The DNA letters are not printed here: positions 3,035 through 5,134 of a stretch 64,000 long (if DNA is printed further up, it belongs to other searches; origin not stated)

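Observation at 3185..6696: Tandem pair of very Cys-rich 565-599 aa proteins from a five-member paralogous family I cannot place in any named family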

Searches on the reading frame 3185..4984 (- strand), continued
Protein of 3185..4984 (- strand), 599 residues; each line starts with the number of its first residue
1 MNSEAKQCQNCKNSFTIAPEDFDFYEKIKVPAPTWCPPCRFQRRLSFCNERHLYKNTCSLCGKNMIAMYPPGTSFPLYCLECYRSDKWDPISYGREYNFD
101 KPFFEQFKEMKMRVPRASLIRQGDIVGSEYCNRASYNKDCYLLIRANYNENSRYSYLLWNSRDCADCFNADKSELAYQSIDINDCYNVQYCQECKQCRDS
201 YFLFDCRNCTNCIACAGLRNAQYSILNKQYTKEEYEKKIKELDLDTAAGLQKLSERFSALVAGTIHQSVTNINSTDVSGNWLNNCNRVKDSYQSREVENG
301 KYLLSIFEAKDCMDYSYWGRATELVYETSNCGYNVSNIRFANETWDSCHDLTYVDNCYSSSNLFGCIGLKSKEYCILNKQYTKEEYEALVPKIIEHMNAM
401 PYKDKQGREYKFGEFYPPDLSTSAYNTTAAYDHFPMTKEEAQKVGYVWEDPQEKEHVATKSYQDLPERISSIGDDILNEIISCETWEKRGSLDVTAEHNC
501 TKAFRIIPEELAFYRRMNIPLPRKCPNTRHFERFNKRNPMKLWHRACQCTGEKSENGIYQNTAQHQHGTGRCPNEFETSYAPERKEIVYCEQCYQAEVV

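Call 45: search_protein_representatives(alignment_id=A2)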
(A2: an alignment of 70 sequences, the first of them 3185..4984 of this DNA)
Query: 70 sequences, 592 profile positions. Proteins with E-value up to 0.001 (for the whole library): 5446; up to 1e-10: 3857; up to 1e-30: 2296. The best 150 are listed.
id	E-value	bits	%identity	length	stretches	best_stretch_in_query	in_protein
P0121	1.8e-258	875.5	-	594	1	1-591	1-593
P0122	1.4e-255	866.0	-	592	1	1-591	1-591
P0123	1.8e-248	842.5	-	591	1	2-592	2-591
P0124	4.0e-248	841.4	-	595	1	1-591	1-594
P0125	2.1e-247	839.0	-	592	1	3-592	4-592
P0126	8.0e-246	833.8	-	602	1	2-592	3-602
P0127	4.0e-242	821.6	-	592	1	1-592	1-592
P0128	4.5e-241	818.1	-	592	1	1-592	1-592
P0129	6.9e-240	814.2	-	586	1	1-592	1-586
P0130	1.6e-239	812.9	-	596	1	1-591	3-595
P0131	1.7e-239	812.9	-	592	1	1-592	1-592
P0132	2.4e-238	809.1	-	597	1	1-591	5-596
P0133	5.2e-238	808.0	-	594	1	1-591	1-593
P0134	3.2e-237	805.3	-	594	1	1-591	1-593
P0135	2.7e-235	799.0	-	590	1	4-591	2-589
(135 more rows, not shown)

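Call 52: list_cluster_members(proteins=[P0077, P0057, P0062, P0002, P0015, P0039, P0064, P0086, P0076, P0100])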
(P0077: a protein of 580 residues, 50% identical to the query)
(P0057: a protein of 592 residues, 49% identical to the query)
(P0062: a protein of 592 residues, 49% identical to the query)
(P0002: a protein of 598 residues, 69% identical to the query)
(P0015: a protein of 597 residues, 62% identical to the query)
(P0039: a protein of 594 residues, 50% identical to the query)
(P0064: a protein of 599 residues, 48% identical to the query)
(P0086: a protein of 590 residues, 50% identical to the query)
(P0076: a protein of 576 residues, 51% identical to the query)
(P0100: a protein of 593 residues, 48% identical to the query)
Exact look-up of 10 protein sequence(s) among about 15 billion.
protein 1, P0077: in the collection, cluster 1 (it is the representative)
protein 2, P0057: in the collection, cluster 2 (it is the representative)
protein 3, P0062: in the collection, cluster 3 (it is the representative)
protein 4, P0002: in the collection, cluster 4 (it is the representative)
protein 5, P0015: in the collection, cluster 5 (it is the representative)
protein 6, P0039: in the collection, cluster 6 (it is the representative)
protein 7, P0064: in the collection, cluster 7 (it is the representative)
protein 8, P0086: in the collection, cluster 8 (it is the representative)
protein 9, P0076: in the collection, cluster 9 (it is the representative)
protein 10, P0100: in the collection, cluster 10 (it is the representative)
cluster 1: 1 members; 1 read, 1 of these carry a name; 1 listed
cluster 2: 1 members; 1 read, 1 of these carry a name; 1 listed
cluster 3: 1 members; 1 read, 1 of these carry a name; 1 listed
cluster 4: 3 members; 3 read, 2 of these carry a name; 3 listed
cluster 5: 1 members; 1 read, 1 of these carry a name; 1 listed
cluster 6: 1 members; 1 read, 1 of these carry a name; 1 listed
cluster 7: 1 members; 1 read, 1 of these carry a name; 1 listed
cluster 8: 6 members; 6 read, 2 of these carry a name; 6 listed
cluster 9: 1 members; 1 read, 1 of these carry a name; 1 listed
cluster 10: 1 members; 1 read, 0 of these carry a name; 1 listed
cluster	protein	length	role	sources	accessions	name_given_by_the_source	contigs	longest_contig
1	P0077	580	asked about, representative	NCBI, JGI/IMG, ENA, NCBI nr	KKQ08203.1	MAG: putative phage protein [Parcubacteria group bacterium GW2011_GWB1_36_5]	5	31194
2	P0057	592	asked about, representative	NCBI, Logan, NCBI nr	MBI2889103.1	MAG: hypothetical protein HYY10_04230 [Candidatus Liptonbacteria bacterium] | hypothetical protein [Candidatus Liptonbacteria bacterium]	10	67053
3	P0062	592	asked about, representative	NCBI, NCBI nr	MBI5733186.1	hypothetical protein HY967_04555 [Candidatus Jorgensenbacteria bacterium] | hypothetical protein [Candidatus Jorgensenbacteria bacterium]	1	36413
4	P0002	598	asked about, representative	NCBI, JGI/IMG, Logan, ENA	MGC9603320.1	MAG: hypothetical protein ABSF47_02520 [Minisyncoccia bacterium]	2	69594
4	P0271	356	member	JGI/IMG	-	hypothetical protein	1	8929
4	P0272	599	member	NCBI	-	-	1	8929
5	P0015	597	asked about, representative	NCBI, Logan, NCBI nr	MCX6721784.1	MAG: hypothetical protein NTY04_01135 [Candidatus Staskawiczbacteria bacterium] | hypothetical protein [Candidatus Staskawiczbacteria bacterium]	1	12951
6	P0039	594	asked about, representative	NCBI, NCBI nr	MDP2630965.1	MAG: hypothetical protein Q8P56_06200 [Candidatus Uhrbacteria bacterium] | hypothetical protein [Candidatus Uhrbacteria bacterium]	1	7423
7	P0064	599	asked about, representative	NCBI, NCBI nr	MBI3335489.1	MAG: hypothetical protein HY001_03245 [Candidatus Portnoybacteria bacterium] | hypothetical protein [Candidatus Portnoybacteria bacterium]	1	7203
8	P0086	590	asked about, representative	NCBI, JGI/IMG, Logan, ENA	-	hypothetical protein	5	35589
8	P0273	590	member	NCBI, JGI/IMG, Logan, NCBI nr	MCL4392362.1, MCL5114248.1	hypothetical protein M1413_03455 [Patescibacteria group bacterium] | hypothetical protein [Patescibacteria group bacterium]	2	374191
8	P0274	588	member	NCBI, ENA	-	-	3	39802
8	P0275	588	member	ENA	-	-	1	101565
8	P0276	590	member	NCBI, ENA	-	-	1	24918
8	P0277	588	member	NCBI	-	-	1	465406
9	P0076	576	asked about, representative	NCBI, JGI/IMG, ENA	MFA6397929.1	MAG: hypothetical protein WDK96_03765 [Candidatus Paceibacterota bacterium] | hypothetical protein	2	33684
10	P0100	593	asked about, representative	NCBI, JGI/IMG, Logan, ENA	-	-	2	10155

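Call 53: search_dna_similar(query=window:3185-4984:-, collection=phages, mode=protein, max_evalue=0.001)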
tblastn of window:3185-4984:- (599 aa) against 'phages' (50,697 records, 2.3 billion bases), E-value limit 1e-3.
No match.

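Call 54: find_related_loci(query=A2, collection=viral_contigs, flank=8000)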
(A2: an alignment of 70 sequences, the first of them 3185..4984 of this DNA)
Query A2 (599 aa) in viral_contigs; peptide patterns used: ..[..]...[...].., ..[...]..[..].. (x = any residue, [..] = any of these).
85 stretches matched a pattern, but none encodes a relative of the query by tblastn (E <= 1e-3).

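Call 57: find_encoding_contigs(protein=P0001, flank=10000, max_places=3)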
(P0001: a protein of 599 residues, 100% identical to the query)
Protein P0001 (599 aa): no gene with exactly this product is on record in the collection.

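Call 58: find_encoding_contigs(protein=P0044, flank=10000, max_places=2)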
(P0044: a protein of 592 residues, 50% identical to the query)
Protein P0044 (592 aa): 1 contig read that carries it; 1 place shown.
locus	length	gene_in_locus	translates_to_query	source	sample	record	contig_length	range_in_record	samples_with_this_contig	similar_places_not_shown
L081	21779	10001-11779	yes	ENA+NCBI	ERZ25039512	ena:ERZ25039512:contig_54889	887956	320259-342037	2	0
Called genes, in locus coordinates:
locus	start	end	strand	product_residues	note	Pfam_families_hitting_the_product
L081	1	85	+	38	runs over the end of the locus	-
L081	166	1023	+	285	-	PF00318:Ribosomal_S2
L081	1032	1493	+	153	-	PF00889:EF_TS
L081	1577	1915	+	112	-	-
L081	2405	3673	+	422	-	PF21760:SecD_1st, PF22599:SecDF_P1_head, PF03176:MMPL, PF00873:ACR_tran, PF02355:SecD_SecF_C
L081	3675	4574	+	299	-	PF02355:SecD_SecF_C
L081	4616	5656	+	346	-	PF04545:Sigma70_r4, PF05066:HARE-HTH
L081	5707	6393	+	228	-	PF01746:tRNA_m1G_MT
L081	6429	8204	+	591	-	-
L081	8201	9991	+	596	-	-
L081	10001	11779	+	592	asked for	-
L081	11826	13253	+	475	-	PF13567:DUF4131 (weak), PF03772:Competence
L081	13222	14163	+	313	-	PF00753:Lactamase_B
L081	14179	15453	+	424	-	PF13660:DUF4147, PF05161:MOFRL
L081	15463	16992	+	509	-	PF00117:GATase, PF02540:NAD_synthase (faint), PF00958:GMP_synt_C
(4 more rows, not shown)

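Call 59: find_encoding_contigs(protein=P0020, flank=10000, max_places=2)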
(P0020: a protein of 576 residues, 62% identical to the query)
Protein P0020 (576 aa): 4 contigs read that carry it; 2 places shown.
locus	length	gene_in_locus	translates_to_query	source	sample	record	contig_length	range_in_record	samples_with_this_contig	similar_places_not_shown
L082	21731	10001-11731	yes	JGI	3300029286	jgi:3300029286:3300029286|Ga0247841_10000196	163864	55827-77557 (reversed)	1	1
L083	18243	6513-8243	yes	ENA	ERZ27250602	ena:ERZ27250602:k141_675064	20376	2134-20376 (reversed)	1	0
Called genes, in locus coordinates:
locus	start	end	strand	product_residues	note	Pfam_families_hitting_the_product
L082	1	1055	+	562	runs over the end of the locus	-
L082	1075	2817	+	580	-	-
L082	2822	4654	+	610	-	-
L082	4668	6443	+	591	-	-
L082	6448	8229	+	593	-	-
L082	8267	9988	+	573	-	PF23477:zf_Tbcl_2 (weak)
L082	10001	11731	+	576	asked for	-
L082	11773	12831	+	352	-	PF00162:PGK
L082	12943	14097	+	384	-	PF01368:DHH, PF02272:DHHA1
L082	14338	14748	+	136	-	PF13473:Cupredoxin_1, PF00127:Copper-bind (weak)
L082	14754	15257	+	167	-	PF00560:LRR_1 (faint), PF13516:LRR_6 (faint), PF13855:LRR_8, PF23598:LRR_14, PF12799:LRR_4, PF13855:LRR_8, PF12799:LRR_4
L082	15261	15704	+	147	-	PF00075:RNase_H, PF13456:RVT_3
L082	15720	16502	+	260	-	PF00005:ABC_tran, PF13304:AAA_21 (weak)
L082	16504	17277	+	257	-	PF01061:ABC2_membrane, PF12698:ABC2_membrane_3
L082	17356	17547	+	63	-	PF18917:LiaI-LiaF-like_TM1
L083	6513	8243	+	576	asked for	-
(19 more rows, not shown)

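Call 60: search_protein_families(library=ncbifam, proteins=[L058:154-1662:+, L008:7562-9664:+, L038:846-2159:+], max_evalue=0.01)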
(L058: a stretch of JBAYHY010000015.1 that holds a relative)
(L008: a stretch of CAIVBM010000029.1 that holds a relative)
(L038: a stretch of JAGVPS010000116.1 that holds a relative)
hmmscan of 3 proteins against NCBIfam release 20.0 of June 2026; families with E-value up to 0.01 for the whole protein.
L058:154-1662:+ (502 aa): 11 families
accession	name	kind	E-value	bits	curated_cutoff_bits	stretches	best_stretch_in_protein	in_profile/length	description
TIGR03743.1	SXT_TraD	subfamily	4.6e-14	51.8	366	2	39-96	157-214/636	conjugative transfer system coupling protein TraD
NF045973.1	conju_CD1115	equivalog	1.1e-12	47.6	250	1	55-370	22-361/442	VirD4-like conjugal transfer protein, CD1115 family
TIGR03754.1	conj_TOL_TraD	equivalog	3.7e-10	39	647.55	1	33-97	156-220/643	type IV conjugative transfer system coupling protein TraD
NF053655.1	CedD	equivalog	3e-06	26.2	600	0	47-105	211-269/527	DNA-translocating ATPase CedD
NF042943.1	HerA_antiphage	equivalog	8.5e-05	21.3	800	0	318-374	458-513/566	anti-phage-associated helicase HerA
TIGR00929.1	VirB4_CagE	subfamily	0.0002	19.7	643.1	0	212-374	555-709/792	VirB4 family type IV secretion/conjugal transfer ATPase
NF041447.1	TrbC_conju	equivalog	0.00032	19.3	800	0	55-94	127-166/685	F-type conjugative transfer protein TrbC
NF010447.0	PRK13873.1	equivalog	0.0015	16.5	1020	1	58-209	442-592/815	conjugal transfer protein TrbE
NF033849.1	ser_rich_anae_1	subfamily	0.0017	15.8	650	1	319-371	1047-1095/1163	serine-rich protein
NF045971.1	conju_CD1110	equivalog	0.0034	15.7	325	1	301-374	622-701/752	VirB4-like conjugal transfer ATPase, CD1110 family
NF045998.1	cleave_ABC_plasm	equivalog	0.0055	15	500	1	29-78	465-514/673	Mbov_0121 family peptidase domain-containing ABC transporter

L008:7562-9664:+ (700 aa): 9 families
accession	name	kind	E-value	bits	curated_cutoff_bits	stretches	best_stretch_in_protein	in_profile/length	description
TIGR03743.1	SXT_TraD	subfamily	2.9e-13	49.1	366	2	29-108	169-251/636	conjugative transfer system coupling protein TraD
TIGR04272.1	cxxc_cxxc_Mbark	domain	7.6e-12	44.8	36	1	451-484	3-36/37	CxxC-x17-CxxC domain-containing protein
NF045973.1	conju_CD1115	equivalog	3.8e-10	39.2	250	1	31-117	20-104/442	VirD4-like conjugal transfer protein, CD1115 family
TIGR03754.1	conj_TOL_TraD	equivalog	2.2e-07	29.8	647.55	1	28-74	173-219/643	type IV conjugative transfer system coupling protein TraD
NF053655.1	CedD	equivalog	3.9e-06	25.8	600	1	18-114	204-306/527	DNA-translocating ATPase CedD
TIGR02759.1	TraD_Ftype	equivalog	1.5e-05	24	521.35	0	29-77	170-218/566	type IV conjugative transfer system coupling protein TraD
NF045971.1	conju_CD1110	equivalog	2.1e-05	23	325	0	30-76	410-457/752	VirB4-like conjugal transfer ATPase, CD1110 family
NF045975.1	VirB4_plasma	equivalog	5.1e-05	21.2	590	1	10-74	488-554/894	Mbov_0397 family ICE element conjugal transfer ATPase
NF041447.1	TrbC_conju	equivalog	6.9e-05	21.5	800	1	11-76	105-170/685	F-type conjugative transfer protein TrbC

L038:846-2159:+ (437 aa): 0 families

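Call 63: find_encoding_contigs(protein=P0120, flank=10000, max_places=1)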
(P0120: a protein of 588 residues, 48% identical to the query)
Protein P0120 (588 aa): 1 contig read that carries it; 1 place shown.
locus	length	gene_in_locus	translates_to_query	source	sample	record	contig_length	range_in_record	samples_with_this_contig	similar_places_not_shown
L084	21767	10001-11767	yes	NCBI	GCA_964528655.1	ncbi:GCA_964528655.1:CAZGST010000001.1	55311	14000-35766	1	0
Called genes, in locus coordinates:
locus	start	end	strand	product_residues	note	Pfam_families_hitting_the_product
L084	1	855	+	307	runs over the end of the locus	PF02355:SecD_SecF_C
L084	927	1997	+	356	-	PF04545:Sigma70_r4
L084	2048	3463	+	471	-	PF26449:DUF8128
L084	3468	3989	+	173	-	-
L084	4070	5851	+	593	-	-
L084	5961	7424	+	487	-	PF02534:T4SS-DNA_transf (weak), PF01935:DUF87, PF10412:TrwB_AAD_bind, PF13401:AAA_22 (faint), PF12696:TraG-D_C (weak)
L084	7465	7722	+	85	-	PF07878:RHH_5 (weak)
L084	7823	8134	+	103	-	PF01850:PIN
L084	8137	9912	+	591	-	-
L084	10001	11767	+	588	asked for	-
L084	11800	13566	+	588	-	-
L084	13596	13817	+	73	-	-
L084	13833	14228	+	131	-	PF13470:PIN_3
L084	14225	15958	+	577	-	-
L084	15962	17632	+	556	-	-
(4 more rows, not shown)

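Call 64: find_encoding_contigs(protein=P0117, flank=10000, max_places=1)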
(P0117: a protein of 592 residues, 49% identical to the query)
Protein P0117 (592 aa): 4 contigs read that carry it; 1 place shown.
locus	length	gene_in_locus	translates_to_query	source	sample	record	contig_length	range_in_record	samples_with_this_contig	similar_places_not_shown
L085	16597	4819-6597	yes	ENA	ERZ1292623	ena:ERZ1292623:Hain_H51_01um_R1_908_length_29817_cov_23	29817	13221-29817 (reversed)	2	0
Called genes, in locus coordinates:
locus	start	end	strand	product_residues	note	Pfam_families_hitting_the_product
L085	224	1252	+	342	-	PF04545:Sigma70_r4, PF05066:HARE-HTH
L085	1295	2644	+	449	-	PF26449:DUF8128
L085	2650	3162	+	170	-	-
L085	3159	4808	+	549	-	-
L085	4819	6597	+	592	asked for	-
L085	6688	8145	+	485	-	PF10412:TrwB_AAD_bind, PF01935:DUF87 (faint), PF12696:TraG-D_C (weak)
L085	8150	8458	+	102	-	PF03091:CutA1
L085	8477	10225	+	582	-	-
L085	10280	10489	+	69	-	-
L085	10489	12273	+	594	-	-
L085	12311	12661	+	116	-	PF02325:CCB3_YggT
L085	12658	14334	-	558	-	PF02534:T4SS-DNA_transf (faint), PF01935:DUF87 (weak), PF10412:TrwB_AAD_bind, PF12696:TraG-D_C (weak)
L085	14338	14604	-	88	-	PF01541:GIY-YIG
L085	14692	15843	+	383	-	PF01409:tRNA-synt_2d, PF03147:FDX-ACB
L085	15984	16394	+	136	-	PF07884:VKOR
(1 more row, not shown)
